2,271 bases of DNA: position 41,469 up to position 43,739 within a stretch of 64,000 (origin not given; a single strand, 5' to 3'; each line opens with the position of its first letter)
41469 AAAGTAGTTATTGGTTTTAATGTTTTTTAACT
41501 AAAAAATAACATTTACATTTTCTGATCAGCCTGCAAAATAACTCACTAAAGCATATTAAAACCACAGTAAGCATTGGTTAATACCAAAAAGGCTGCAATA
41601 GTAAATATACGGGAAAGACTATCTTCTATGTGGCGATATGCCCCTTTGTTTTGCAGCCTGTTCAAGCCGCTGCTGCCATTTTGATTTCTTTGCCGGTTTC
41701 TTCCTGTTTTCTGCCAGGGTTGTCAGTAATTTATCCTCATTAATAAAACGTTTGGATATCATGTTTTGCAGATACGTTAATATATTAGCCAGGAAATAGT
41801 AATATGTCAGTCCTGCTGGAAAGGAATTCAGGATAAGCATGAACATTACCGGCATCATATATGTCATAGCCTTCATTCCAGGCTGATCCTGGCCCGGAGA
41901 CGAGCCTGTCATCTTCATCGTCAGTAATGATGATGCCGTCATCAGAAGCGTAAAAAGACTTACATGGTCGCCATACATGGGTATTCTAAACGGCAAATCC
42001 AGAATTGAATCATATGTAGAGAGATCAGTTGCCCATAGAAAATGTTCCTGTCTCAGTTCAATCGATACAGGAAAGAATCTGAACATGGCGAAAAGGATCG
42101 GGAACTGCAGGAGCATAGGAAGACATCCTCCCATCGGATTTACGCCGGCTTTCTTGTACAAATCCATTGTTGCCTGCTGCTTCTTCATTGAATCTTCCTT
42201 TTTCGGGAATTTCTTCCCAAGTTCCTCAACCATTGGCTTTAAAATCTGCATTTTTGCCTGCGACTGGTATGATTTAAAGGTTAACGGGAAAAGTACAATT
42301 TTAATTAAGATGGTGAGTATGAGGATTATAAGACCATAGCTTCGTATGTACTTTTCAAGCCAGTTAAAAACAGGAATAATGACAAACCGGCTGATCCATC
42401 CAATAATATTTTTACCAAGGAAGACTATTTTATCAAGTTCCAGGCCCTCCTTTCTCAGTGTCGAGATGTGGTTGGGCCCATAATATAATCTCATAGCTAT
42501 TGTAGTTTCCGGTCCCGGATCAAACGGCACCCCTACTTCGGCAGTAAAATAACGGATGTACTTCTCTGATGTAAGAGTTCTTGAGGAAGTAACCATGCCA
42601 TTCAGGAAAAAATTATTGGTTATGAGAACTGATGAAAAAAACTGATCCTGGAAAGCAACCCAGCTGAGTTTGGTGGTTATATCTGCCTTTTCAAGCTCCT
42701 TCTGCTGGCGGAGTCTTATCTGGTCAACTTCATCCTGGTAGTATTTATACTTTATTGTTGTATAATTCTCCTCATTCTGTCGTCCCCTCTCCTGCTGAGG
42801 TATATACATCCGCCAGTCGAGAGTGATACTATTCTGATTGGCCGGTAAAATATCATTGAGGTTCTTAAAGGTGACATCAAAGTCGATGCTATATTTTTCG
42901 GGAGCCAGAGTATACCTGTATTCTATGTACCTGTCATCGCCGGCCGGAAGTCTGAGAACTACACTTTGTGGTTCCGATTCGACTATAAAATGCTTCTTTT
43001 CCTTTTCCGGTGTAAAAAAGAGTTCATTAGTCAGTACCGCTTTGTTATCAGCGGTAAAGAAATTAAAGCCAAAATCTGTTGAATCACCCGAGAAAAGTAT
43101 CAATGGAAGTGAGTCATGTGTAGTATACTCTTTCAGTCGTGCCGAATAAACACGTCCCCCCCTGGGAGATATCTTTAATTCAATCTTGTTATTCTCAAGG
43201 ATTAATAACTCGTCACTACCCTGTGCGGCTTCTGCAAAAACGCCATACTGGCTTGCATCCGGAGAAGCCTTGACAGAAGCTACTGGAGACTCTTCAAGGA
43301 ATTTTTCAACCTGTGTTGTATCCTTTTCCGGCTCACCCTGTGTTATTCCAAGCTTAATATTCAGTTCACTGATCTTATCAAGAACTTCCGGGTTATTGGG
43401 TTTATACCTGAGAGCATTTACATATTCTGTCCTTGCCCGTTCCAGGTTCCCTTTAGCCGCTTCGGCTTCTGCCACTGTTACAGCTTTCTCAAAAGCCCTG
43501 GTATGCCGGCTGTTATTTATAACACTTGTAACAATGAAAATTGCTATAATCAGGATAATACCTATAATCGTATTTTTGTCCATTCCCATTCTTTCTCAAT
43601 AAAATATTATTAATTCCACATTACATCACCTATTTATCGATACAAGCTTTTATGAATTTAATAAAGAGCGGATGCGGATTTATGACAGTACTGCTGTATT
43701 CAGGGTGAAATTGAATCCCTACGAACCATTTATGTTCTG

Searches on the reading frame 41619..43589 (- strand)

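Call 70: search_protein_families(library=pfam, proteins=[window:41619-43589:-], max_evalue=0.0001)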
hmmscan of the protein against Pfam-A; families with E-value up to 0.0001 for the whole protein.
window:41619-43589:- (656 aa): 3 families
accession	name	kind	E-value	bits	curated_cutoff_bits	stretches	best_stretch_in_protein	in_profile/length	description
PF02096.25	60KD_IMP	-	7.6e-53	179.3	35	1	418-613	1-162/163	60Kd inner membrane protein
PF14849.12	YidC_periplas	-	2.5e-28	100.3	24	1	132-402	5-279/283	YidC periplasmic domain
PF13414.12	TPR_11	-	5.5e-05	23.2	26.8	0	42-70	3-31/42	TPR repeat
